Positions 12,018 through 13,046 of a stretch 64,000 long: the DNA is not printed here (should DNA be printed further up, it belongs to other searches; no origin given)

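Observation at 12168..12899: Short IPT/Tzs-like isopentenyltransferase in an archaeal context, next to a tRNA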

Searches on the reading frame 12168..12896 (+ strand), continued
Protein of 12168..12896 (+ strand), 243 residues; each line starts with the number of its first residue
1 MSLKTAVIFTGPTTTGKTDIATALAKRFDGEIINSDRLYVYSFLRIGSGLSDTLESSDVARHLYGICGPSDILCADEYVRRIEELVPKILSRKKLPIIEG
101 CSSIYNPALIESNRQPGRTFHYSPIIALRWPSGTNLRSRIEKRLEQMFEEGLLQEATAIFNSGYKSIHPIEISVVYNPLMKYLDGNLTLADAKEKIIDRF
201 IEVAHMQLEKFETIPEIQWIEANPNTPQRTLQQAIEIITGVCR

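Call 72: search_protein_families(library=pfam, proteins=[L013:4515-5117:-, L013:2689-3411:-, L014:6704-7684:-, L014:5055-5972:+, L014:7731-8312:+, L014:3795-4748:-, L014:8373-9173:+, L013:1365-2459:-], max_evalue=0.001)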
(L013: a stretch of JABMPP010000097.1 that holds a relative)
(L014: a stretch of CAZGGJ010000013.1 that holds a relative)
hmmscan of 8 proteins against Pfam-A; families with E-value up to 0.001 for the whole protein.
L013:4515-5117:- (200 aa): 6 families
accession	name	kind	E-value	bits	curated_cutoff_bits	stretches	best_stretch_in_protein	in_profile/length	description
PF00069.31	Pkinase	-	6.6e-12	45.8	31.7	1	2-141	5-153/263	Protein kinase domain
PF01163.29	RIO1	-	1.4e-09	38.3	22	1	26-137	40-155/187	RIO domain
PF07714.23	PK_Tyr_Ser-Thr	-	7.3e-08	32.5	23.1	1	2-137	5-153/258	Protein tyrosine and serine/threonine kinase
PF01636.29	APH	-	4.1e-06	27.2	23.2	0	109-143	170-207/239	Phosphotransferase enzyme family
PF03109.22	ABC1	-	0.00014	21.5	22.9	1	46-138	122-219/244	ABC1 atypical kinase-like domain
PF06293.20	Kdo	-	0.00094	19.1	21.3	0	86-151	116-188/207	Lipopolysaccharide kinase (Kdo/WaaP) family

L013:2689-3411:- (240 aa): 2 families
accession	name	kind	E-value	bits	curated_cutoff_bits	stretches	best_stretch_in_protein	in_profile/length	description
PF18306.6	LDcluster4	-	9.9e-28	97.1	26.3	1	60-222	1-151/151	SLOG cluster4 family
PF18185.7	STALD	-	0.00036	20.5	24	0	169-219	135-185/211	Sir2- and TIR-associating SLOG family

L014:6704-7684:- (326 aa): 1 family
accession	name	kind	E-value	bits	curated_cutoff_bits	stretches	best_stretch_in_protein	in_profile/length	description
PF02661.23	Fic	-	2.5e-08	35.1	24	1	190-282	3-93/93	Fic/DOC family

L014:5055-5972:+ (305 aa): 3 families
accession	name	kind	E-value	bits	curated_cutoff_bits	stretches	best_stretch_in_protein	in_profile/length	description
PF17773.7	UPF0176_N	-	2.2e-21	76.5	26.2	1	3-92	2-91/92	UPF0176 acylphosphatase like domain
PF12368.13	Rhodanese_C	-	8.5e-15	55.3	26.9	1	226-291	1-65/66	Rhodanase C-terminal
PF00581.25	Rhodanese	-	8.1e-10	39.5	22.2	1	121-216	4-100/102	Rhodanese-like domain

L014:7731-8312:+ (193 aa): 1 family
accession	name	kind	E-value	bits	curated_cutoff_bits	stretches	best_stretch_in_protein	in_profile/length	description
PF01327.26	Pep_deformylase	-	4.1e-33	114.6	22.8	1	17-177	3-154/156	Polypeptide deformylase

L014:3795-4748:- (317 aa): 1 family
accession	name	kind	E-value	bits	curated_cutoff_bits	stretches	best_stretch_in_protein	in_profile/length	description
PF13453.11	Zn_ribbon_TFIIB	-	1.7e-09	37.4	22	1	278-316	2-38/41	Transcription factor zinc-finger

L014:8373-9173:+ (266 aa): 3 families
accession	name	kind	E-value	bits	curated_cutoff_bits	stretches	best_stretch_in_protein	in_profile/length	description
PF13419.12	HAD_2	-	1.9e-21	77.4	23.8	2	179-229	124-174/178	Haloacid dehalogenase-like hydrolase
PF00702.32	Hydrolase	-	3.4e-19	70.4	26.4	1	5-227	2-191/191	haloacid dehalogenase-like hydrolase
PF13242.12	Hydrolase_like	-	2.3e-08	34.3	22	1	189-259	3-75/75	HAD-hyrolase-like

L013:1365-2459:- (364 aa): 1 family
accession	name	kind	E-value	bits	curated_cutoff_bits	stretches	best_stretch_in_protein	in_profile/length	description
PF04055.27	Radical_SAM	-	3.4e-08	34.3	29.5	1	19-146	6-142/166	Radical SAM superfamily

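Call 74: find_encoding_contigs(protein=P0174, flank=5000, max_places=2)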
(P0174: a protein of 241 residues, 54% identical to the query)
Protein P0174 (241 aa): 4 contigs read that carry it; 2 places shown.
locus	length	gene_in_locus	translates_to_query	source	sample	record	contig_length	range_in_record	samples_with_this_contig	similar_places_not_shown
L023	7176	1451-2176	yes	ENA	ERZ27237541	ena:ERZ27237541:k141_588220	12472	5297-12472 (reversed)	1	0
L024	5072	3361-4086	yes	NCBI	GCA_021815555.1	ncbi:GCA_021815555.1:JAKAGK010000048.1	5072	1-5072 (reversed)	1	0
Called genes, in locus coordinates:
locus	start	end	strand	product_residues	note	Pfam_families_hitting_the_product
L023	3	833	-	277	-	?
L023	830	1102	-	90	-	PF02686:GatC (weak)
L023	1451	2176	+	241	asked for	PF01715:IPPT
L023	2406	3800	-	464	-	PF00723:Glyco_hydro_15 (faint)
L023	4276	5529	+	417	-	PF06202:GDE_C, PF22422:MGH1-like_GH (faint), PF12899:Glyco_hydro_100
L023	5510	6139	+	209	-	PF00293:NUDIX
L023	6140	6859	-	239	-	PF00484:Pro_CA (weak)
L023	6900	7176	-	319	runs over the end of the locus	PF00484:Pro_CA (faint)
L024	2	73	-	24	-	?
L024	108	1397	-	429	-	PF02934:GatB_N, PF02637:GatB_Yqey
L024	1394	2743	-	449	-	PF01425:Amidase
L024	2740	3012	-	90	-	PF02686:GatC (weak)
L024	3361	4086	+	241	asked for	PF01715:IPPT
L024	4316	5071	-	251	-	?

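Call 75: find_encoding_contigs(protein=P0160, flank=5000, max_places=2)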
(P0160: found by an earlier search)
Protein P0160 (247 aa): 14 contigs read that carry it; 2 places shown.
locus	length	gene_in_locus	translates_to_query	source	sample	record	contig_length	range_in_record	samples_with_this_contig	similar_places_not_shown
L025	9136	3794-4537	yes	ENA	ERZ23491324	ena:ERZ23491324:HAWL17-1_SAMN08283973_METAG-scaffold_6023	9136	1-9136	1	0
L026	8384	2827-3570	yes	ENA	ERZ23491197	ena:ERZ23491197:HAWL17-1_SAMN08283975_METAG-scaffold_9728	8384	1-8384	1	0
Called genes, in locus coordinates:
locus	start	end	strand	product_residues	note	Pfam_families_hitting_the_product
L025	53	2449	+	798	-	PF01326:PPDK_N, PF00391:PEP-utilizers, PF02896:PEP-utilizers_C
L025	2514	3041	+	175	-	-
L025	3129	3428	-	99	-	PF12344:UvrB, PF02151:UVR (weak)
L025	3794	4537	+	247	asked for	PF01745:IPT (faint), PF01715:IPPT (faint)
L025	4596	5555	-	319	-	-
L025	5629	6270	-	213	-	PF01555:N6_N4_Mtase (weak), PF01170:UPF0020, PF13847:Methyltransf_31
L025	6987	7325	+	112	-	-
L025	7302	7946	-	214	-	-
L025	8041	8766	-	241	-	-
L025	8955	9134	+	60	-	?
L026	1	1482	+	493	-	?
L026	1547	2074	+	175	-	-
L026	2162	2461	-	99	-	PF12344:UvrB, PF02151:UVR (weak)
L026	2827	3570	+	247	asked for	PF01745:IPT (faint), PF01715:IPPT (faint)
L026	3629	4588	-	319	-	-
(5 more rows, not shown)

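Call 85: search_protein_families(library=ncbifam, proteins=[L013:2689-3411:-, L011:6730-7167:-, L015:7748-8314:-, L001:5010-5483:-], max_evalue=0.001)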
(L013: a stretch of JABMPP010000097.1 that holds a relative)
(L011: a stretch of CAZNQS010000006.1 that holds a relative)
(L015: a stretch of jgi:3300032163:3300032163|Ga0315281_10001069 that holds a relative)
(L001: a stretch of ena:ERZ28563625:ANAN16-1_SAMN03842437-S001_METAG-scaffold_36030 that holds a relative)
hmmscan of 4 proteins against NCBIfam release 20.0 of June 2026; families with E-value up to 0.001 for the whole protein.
L013:2689-3411:- (240 aa): 3 families
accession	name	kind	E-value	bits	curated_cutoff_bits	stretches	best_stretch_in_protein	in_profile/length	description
TIGR00725.1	TIGR00725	hypoth_equivalog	1.5e-25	89.5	106.9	1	61-225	2-158/159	TIGR00725 family protein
NF058542.1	CtkRMPhLog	equivalog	6.5e-07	29.5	300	1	71-182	10-119/177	cytokinin riboside 5'-monophosphate phosphoribohydrolase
TIGR00730.1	TIGR00730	subfamily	9.5e-05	22.2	96.35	1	69-177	8-114/178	TIGR00730 family Rossman fold protein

L011:6730-7167:- (145 aa): 19 families
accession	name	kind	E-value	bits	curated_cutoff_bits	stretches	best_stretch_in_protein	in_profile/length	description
NF007834.0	PRK10546.1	equivalog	2e-14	53.6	156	1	14-138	4-122/135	pyrimidine (deoxy)nucleoside triphosphate diphosphatase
NF006530.0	PRK08999.1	equivalog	8.3e-13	48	245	1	16-75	9-68/315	Nudix family hydrolase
NF006961.0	PRK09438.1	equivalog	5.5e-10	38.9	103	1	20-140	15-144/151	dihydroneopterin triphosphate diphosphatase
NF008044.0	PRK10776.1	equivalog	3.2e-09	36.8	148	1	16-84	7-75/130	8-oxo-dGTP diphosphatase MutT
TIGR00586.1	mutt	equivalog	4.9e-08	33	97.9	1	17-73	9-65/129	8-oxo-dGTP diphosphatase MutT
NF003786.0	PRK05379.1-2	equivalog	6.4e-08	32.2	397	1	10-76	214-279/354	bifunctional nicotinamide-nucleotide adenylyltransferase/Nudix hydroxylase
NF001938.0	PRK00714.1-5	equivalog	5.8e-07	29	116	1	17-82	16-86/172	RNA pyrophosphohydrolase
NF003788.0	PRK05379.1-5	equivalog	1.5e-06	27.8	354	1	10-77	209-275/351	bifunctional nicotinamide-nucleotide adenylyltransferase/Nudix hydroxylase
NF003785.0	PRK05379.1-1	equivalog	1.5e-06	27.7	418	1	9-80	198-268/347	bifunctional nicotinamide-nucleotide adenylyltransferase/Nudix hydroxylase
NF012016.0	PRK15472.1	equivalog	1.7e-06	27.8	95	1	16-139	6-136/141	nucleoside triphosphatase NudI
NF041652.1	Nud_hyd_Dein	equivalog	2.2e-06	28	200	1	20-110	20-111/152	Nudix hydrolase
NF011963.0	PRK15434.1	subfamily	1.2e-05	25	146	1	12-126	16-135/159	GDP-mannose mannosyl hydrolase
NF001299.0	PRK00241.1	equivalog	1.2e-05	24.9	158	1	17-129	138-242/263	NAD(+) diphosphatase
NF003787.0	PRK05379.1-4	equivalog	3.2e-05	23.1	449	1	14-76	208-269/346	bifunctional nicotinamide-nucleotide adenylyltransferase/Nudix hydroxylase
NF003791.0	PRK05379.2-3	equivalog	8.3e-05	21.9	409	1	10-76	198-263/340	bifunctional nicotinamide-nucleotide adenylyltransferase/Nudix hydroxylase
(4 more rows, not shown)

L015:7748-8314:- (188 aa): 6 families
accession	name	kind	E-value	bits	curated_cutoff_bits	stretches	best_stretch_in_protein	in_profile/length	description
NF011396.0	PRK14821.1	equivalog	3.5e-36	124.5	203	1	3-176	2-169/185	XTP/dITP diphosphatase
TIGR00042.1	TIGR00042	equivalog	8.1e-23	80.8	145.35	1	3-173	1-169/184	RdgB/HAM1 family non-canonical purine NTP pyrophosphatase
NF011399.0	PRK14824.1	subfamily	1.6e-13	50.6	267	1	2-177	3-190/206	putative deoxyribonucleotide triphosphate pyrophosphatase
NF011398.0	PRK14823.1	equivalog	2.7e-08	33.9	272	1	3-176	2-177/191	non-canonical purine NTP diphosphatase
NF011397.0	PRK14822.1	equivalog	3.8e-07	29.6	234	1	1-178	1-184/201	XTP/dITP diphosphatase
NF011400.0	PRK14825.1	equivalog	0.00055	19.7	246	0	1-164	1-172/199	putative deoxyribonucleotide triphosphate pyrophosphatase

L001:5010-5483:- (157 aa): 7 families
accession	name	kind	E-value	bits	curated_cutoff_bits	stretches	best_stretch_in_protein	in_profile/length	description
TIGR01354.1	cyt_deam_tetra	equivalog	2.2e-36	124.9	113.65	1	15-149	2-126/126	cytidine deaminase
NF004064.0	PRK05578.1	equivalog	5.9e-36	123.4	74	1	14-149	7-128/130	cytidine deaminase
NF009076.0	PRK12411.1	equivalog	5.7e-31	107.2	216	1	14-149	4-130/132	cytidine deaminase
NF005314.0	PRK06848.1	equivalog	3.1e-19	69.4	131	1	9-144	3-134/139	cytidine deaminase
NF006537.0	PRK09027.1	equivalog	4.5e-18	65.7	153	2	8-81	184-257/295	cytidine deaminase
TIGR01355.1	cyt_deam_dimer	equivalog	3.1e-17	62.8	275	1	12-152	24-148/283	cytidine deaminase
NF006155.0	PRK08298.1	equivalog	2.9e-12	46.7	129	1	11-141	2-126/136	cytidine deaminase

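Call 88: search_protein_families(library=padloc, proteins=[window:12168-12896:+, L013:2689-3411:-], max_evalue=0.01)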
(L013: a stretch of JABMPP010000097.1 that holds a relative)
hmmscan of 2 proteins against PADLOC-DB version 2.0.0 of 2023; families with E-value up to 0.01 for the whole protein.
window:12168-12896:+ (243 aa): 0 families

L013:2689-3411:- (240 aa): 1 family
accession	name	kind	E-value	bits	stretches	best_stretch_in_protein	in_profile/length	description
PDLC00407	ThsA1|ThsA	-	0.00088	16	1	169-226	399-456/478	STALD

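Call 90: find_related_loci(query=A1, collection=viral_contigs, flank=5000)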
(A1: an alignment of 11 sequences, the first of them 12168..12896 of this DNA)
Query A1 (243 aa) in viral_contigs; peptide patterns used: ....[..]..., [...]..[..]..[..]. (x = any residue, [..] = any of these).
88 stretches matched a pattern, but none encodes a relative of the query by tblastn (E <= 1e-3).
